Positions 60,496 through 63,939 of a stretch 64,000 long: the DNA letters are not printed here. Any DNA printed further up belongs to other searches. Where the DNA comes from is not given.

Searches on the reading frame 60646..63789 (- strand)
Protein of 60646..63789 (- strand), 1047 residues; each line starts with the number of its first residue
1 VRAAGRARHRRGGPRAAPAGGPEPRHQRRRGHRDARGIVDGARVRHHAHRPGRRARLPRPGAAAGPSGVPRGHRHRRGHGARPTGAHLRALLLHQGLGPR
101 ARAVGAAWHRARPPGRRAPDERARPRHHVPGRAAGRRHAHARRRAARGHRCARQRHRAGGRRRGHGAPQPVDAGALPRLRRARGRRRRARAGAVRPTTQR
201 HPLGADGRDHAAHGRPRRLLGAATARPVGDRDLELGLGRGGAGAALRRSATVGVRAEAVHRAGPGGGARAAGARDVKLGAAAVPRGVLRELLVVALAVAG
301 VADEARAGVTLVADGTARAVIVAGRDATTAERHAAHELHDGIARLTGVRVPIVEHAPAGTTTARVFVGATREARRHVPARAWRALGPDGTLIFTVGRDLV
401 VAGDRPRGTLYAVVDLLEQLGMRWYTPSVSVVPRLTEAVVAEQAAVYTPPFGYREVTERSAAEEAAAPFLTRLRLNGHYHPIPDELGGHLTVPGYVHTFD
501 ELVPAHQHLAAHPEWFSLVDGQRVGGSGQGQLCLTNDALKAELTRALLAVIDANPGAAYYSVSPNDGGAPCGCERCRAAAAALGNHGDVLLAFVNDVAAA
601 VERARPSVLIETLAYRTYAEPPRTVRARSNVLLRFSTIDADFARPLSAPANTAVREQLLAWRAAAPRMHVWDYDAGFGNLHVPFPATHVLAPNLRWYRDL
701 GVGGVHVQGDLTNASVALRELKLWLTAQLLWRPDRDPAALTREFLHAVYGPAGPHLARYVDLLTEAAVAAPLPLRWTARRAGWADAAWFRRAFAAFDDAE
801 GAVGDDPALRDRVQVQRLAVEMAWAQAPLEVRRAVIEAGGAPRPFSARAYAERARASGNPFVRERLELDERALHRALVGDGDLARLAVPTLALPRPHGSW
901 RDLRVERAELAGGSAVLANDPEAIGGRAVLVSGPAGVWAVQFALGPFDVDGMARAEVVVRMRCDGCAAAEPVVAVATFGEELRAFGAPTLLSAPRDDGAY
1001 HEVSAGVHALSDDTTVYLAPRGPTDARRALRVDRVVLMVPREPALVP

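Call 23: search_protein_families(library=pfam, proteins=[window:60646-63789:-], max_evalue=0.001)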
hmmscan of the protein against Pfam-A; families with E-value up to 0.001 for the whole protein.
window:60646-63789:- (1047 aa): 2 families
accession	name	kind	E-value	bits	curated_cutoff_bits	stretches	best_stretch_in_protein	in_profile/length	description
PF16126.11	DUF4838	-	2.2e-75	254.3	26.6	1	424-761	1-325/325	Domain of unknown function (DUF4838)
PF03648.19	Glyco_hydro_67N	-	1.4e-05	25.7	24.3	1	328-413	30-117/120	Glycosyl hydrolase family 67 N-terminus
